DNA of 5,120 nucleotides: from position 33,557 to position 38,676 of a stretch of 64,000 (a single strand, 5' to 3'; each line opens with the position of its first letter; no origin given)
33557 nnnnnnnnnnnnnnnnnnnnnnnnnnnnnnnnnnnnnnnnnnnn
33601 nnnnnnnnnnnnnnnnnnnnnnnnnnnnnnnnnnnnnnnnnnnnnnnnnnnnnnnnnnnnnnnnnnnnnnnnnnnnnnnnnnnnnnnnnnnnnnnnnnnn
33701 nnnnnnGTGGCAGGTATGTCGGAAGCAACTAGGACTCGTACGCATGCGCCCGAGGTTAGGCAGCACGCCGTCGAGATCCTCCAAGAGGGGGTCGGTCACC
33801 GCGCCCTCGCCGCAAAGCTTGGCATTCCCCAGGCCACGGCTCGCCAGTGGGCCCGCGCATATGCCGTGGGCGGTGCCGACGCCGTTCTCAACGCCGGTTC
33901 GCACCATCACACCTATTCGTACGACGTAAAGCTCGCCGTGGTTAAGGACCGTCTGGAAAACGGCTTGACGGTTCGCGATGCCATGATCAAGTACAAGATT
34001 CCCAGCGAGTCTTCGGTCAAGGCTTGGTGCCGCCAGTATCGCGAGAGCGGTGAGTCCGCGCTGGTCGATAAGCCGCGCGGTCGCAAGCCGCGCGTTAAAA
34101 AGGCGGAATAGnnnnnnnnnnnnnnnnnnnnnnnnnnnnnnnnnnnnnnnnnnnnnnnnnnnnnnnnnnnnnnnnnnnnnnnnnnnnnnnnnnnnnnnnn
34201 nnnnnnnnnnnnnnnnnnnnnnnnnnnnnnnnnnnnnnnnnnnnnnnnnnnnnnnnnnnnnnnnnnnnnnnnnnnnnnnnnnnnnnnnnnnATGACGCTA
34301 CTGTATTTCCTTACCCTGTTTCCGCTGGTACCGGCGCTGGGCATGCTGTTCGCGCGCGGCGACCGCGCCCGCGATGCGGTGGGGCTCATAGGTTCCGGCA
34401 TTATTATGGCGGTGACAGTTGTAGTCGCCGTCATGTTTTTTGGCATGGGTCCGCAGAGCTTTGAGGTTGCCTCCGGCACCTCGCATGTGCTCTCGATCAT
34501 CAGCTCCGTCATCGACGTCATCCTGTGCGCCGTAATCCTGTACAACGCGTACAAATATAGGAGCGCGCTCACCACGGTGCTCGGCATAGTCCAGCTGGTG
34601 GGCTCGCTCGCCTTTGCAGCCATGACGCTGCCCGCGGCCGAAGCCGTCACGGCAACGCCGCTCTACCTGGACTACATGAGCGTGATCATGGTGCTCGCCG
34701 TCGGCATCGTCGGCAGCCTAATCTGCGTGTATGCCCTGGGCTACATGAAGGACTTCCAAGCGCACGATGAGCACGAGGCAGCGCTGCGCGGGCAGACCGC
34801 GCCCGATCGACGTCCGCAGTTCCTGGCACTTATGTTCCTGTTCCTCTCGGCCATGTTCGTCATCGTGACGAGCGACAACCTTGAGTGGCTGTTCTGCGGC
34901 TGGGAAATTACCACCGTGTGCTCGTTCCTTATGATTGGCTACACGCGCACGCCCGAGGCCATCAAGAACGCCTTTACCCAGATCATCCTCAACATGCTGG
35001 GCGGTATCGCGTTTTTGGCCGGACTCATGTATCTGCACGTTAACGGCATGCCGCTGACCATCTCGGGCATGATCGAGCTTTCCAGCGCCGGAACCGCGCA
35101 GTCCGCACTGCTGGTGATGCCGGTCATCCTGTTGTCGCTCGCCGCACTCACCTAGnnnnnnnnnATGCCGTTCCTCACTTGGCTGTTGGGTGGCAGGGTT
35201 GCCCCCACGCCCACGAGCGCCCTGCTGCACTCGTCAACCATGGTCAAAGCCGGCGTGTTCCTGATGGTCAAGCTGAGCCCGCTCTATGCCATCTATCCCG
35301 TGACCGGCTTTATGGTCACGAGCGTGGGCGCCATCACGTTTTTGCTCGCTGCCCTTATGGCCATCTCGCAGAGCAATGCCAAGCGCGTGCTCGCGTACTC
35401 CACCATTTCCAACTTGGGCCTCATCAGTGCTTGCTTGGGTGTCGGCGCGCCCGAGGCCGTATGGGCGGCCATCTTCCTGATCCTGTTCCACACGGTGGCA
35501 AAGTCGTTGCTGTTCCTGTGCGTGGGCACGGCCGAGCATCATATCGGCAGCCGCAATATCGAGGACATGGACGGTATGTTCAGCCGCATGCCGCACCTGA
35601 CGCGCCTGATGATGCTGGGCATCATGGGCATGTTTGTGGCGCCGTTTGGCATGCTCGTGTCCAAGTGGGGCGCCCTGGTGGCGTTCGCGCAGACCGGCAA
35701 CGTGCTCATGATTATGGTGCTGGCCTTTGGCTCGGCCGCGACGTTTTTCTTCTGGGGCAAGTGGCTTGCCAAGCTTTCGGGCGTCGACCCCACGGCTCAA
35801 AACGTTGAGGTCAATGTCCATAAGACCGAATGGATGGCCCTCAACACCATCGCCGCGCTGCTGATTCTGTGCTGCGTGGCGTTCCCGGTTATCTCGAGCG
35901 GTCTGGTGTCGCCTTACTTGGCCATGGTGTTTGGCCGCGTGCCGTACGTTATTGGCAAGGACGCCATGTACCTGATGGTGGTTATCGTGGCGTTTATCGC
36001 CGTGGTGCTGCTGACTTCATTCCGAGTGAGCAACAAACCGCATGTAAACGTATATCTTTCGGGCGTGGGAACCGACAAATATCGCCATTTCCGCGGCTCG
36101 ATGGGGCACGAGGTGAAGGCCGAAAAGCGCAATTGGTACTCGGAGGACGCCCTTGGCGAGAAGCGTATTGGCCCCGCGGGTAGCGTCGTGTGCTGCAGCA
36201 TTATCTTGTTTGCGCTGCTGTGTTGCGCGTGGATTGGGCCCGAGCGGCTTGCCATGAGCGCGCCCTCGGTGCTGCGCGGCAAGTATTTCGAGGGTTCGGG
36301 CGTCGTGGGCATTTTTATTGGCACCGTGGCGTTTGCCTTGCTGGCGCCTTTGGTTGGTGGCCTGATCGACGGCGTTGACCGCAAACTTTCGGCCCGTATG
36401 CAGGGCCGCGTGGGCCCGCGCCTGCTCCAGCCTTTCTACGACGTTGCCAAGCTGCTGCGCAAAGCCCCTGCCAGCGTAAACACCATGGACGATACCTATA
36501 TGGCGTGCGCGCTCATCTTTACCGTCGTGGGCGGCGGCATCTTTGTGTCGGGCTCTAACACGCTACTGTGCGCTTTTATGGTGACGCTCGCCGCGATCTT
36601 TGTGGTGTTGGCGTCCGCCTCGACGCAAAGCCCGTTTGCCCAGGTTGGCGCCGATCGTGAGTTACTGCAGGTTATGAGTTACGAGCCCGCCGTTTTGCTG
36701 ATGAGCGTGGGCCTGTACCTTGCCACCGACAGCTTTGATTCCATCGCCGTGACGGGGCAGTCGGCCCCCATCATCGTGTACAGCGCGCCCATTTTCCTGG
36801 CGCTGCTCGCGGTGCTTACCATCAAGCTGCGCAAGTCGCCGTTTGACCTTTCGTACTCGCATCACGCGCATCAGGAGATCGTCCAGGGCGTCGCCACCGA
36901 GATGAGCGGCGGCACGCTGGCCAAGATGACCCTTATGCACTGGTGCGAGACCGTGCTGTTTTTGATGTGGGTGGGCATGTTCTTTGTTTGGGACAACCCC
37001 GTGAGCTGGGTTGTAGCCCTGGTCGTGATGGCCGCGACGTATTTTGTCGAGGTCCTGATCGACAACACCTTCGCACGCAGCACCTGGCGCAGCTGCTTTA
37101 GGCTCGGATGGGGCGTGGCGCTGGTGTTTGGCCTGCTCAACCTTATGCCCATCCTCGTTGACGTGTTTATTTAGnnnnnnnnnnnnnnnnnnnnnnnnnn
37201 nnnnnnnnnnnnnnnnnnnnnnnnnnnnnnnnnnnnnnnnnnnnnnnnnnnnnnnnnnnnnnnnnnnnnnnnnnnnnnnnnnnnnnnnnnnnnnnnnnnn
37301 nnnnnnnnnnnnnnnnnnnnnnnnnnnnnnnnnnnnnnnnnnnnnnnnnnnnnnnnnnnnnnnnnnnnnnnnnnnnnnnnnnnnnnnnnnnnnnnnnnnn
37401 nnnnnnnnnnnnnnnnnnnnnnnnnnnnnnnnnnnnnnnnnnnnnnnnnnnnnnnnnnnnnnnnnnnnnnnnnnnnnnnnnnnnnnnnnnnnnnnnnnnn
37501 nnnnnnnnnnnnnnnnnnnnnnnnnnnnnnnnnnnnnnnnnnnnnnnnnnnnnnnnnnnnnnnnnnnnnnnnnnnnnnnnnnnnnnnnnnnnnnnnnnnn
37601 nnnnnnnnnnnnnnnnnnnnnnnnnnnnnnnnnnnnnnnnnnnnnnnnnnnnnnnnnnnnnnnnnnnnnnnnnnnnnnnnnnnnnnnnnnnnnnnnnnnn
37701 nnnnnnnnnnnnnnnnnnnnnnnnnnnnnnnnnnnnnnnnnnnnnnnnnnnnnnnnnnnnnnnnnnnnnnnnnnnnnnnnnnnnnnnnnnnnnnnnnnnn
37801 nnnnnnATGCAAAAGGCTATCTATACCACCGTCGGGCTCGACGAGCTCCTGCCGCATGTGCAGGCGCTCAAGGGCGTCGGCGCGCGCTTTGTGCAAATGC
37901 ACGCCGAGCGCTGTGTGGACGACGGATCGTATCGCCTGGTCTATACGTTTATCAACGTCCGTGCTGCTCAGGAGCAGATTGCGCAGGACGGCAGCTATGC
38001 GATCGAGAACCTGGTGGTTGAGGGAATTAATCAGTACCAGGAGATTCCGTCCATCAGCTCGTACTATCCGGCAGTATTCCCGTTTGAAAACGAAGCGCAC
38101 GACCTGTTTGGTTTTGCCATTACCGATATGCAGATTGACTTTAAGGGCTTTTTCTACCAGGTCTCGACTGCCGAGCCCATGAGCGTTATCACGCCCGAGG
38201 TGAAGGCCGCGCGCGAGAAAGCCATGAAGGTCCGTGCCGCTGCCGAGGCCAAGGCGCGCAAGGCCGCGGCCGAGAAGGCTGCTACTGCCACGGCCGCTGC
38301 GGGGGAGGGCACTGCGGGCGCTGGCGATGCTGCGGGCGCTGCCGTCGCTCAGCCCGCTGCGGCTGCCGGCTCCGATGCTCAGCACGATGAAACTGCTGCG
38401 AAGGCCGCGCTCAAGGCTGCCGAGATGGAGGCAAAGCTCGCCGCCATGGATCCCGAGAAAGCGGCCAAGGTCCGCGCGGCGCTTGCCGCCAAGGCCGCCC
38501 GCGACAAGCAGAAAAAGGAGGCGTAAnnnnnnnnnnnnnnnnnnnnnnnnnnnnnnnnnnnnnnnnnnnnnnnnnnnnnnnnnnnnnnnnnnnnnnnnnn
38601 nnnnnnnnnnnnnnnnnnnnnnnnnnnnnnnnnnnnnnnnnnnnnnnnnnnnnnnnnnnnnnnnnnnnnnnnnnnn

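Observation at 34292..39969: Compact Ech-type group-4 [NiFe] hydrogenase operon with unusual membrane-arm architecture: EchA split at the TM7 lysine and its C-terminal part fused to EchB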

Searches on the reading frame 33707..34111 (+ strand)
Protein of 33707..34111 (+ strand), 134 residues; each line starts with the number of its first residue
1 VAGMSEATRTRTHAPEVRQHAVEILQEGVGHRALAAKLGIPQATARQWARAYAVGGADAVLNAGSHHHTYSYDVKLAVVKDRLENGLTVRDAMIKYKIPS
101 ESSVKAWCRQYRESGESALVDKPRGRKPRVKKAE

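Call 41: search_protein_families(library=ncbifam, proteins=[window:33707-34111:+], max_evalue=0.00001)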
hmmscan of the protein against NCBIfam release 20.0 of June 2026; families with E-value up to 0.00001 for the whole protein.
window:33707-34111:+ (134 aa): 3 families
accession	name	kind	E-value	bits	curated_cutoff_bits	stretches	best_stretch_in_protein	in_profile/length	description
NF033516.0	transpos_IS3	equivalog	7.5e-10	38.6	160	0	74-124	2-51/369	IS3 family transposase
NF033545.0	transpos_IS630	equivalog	4.8e-09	36.1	100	0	83-131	9-57/299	IS630 family transposase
NF033577.2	transpos_IS481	equivalog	1.1e-08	35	224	0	75-127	2-53/284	IS481 family transposase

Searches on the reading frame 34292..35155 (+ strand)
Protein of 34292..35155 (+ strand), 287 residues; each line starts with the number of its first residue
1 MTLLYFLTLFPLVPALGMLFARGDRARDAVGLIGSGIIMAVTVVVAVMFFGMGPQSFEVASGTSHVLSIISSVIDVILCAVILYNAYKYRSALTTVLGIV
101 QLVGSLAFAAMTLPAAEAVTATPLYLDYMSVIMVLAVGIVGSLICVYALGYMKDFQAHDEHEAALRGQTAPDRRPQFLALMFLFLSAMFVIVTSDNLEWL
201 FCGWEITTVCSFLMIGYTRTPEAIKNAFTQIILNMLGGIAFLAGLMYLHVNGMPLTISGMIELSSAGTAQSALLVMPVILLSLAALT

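Call 4: search_protein_families(library=pfam, proteins=[window:34292-35155:+], max_evalue=0.01)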
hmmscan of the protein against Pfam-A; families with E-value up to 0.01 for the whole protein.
window:34292-35155:+ (287 aa): 1 family
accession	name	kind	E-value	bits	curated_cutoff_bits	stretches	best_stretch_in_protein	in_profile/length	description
PF00662.26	Proton_antipo_N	-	1.3e-08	35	24.5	1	123-154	12-43/51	NADH-Ubiquinone oxidoreductase (complex I), chain 5 N-terminus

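Call 9: list_cluster_members(proteins=[window:34292-35155:+, window:35165-37174:+, window:38532-39620:+, P0001])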
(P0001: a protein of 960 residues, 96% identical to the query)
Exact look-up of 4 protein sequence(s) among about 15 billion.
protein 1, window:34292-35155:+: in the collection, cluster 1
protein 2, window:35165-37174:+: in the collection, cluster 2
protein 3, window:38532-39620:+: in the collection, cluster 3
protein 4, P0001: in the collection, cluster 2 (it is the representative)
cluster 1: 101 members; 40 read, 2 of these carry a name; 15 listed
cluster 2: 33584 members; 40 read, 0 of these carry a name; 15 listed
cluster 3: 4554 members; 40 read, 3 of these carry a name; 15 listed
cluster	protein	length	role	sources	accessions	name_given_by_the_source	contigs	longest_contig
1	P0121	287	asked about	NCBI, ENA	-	-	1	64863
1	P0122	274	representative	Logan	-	-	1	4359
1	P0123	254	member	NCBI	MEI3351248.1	MAG: hypothetical protein V8Q95_00585 [Collinsella sp.]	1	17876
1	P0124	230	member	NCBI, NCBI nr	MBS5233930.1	MAG: hydrogenase, partial [Collinsella sp.] | hydrogenase [Collinsella sp.]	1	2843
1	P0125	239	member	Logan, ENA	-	-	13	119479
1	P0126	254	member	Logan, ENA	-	-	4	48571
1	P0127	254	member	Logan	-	-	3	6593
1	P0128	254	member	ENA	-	-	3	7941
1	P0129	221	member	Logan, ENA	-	-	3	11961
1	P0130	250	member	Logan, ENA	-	-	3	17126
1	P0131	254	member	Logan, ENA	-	-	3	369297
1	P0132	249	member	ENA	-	-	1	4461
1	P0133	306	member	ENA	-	-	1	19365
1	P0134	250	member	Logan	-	-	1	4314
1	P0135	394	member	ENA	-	-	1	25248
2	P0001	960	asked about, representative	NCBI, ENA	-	-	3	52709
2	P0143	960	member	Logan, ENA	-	-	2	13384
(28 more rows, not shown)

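Call 16: find_encoding_contigs(protein=P0143, flank=6000, max_places=3)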
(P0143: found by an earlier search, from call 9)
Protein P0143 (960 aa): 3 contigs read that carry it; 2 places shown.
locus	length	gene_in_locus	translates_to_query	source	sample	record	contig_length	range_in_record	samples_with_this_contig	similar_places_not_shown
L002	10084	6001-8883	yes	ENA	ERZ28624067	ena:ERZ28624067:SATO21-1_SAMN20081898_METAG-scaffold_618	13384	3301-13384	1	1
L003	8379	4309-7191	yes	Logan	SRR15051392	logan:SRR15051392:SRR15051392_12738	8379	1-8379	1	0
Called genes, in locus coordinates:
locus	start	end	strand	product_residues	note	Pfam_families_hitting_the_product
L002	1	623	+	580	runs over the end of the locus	PF00809:Pterin_bind, PF01288:HPPK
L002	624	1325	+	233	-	PF16917:BPL_LplA_LipB_2 (faint)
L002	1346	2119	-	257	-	PF03309:Pan_kinase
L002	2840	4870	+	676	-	PF00724:Oxidored_FMN, PF00070:Pyr_redox (weak), PF01266:DAO (weak), PF07992:Pyr_redox_2, PF12831:FAD_oxidored (weak), PF13450:NAD_binding_8, PF13738:Pyr_redox_3 (weak), PF00070:Pyr_redox, +5 more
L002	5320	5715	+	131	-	PF01527:HTH_Tnp_1 (faint), PF13565:HTH_32 (faint), PF13384:HTH_23 (weak), PF13551:HTH_29 (faint), PF13518:HTH_28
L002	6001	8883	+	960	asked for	PF00662:Proton_antipo_N, PF00361:Proton_antipo_M, PF00146:NADHdh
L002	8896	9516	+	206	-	PF01058:Oxidored_q6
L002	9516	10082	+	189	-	?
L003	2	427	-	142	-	PF03309:Pan_kinase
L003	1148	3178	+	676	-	PF00724:Oxidored_FMN, PF00070:Pyr_redox (weak), PF01266:DAO (weak), PF07992:Pyr_redox_2, PF12831:FAD_oxidored (weak), PF13450:NAD_binding_8, PF13738:Pyr_redox_3 (weak), PF00070:Pyr_redox, +5 more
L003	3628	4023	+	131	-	PF01527:HTH_Tnp_1 (faint), PF13565:HTH_32 (faint), PF13384:HTH_23 (weak), PF13551:HTH_29 (faint), PF13518:HTH_28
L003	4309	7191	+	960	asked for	PF00662:Proton_antipo_N, PF00361:Proton_antipo_M, PF00146:NADHdh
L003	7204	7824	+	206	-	PF01058:Oxidored_q6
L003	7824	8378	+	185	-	?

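Call 37: find_encoding_contigs(protein=window:34292-35155:+, flank=1000, max_places=3)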
Protein window:34292-35155:+ (287 aa): no gene with exactly this product is on record in the collection.

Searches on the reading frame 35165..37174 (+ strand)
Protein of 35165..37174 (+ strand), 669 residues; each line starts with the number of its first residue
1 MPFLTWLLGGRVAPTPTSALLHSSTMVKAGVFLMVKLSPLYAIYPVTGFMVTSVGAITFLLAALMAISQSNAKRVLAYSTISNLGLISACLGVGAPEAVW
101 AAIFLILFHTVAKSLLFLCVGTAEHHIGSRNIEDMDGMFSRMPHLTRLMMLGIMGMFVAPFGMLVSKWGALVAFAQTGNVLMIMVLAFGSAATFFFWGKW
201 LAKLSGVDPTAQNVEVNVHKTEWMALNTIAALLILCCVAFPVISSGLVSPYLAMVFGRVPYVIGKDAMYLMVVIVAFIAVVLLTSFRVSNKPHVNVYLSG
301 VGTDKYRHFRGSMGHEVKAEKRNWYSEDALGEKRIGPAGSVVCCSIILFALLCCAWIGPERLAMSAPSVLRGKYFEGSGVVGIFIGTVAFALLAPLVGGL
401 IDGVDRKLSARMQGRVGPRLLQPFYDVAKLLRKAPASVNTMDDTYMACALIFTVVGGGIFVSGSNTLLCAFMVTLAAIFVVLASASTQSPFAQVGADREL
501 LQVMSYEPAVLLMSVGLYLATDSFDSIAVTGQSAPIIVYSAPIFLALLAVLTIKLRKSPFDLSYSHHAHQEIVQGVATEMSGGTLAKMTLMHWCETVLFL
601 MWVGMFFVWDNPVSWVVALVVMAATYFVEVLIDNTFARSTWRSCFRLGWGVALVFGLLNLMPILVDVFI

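Call 4: search_protein_families(library=pfam, proteins=[window:35165-37174:+], max_evalue=0.01)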
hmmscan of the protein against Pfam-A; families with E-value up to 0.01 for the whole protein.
window:35165-37174:+ (669 aa): 2 families
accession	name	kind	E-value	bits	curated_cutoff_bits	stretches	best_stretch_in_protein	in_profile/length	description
PF00146.26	NADHdh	-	2e-38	132.9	27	1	390-661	6-295/298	NADH dehydrogenase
PF00361.26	Proton_antipo_M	-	2.3e-32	112.8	21.5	1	1-190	99-291/294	NADH:quinone oxidoreductase/Mrp antiporter, TM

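Call 12: find_encoding_contigs(protein=window:35165-37174:+, flank=3000, max_places=4)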
Protein window:35165-37174:+ (669 aa): no gene with exactly this product is on record in the collection.

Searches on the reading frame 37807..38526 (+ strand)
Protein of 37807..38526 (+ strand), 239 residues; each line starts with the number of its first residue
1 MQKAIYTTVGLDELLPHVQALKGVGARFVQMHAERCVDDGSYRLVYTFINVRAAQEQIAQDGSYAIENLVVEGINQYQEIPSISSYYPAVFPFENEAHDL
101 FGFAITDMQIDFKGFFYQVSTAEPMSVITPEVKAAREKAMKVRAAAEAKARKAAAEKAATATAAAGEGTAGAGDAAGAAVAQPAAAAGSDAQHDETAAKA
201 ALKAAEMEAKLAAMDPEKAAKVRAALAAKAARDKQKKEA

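Call 4: search_protein_families(library=pfam, proteins=[window:37807-38526:+], max_evalue=0.01)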
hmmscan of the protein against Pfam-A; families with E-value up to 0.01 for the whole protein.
window:37807-38526:+ (239 aa): 1 family
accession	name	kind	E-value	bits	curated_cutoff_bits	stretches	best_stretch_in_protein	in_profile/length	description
PF00329.25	Complex1_30kDa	-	9.9e-06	26.6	22.5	1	11-106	5-95/124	Respiratory-chain NADH dehydrogenase, 30 Kd subunit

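Call 41: search_protein_families(library=ncbifam, proteins=[window:37807-38526:+], max_evalue=0.00001)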
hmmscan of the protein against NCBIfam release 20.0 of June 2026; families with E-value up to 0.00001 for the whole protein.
window:37807-38526:+ (239 aa): 0 families
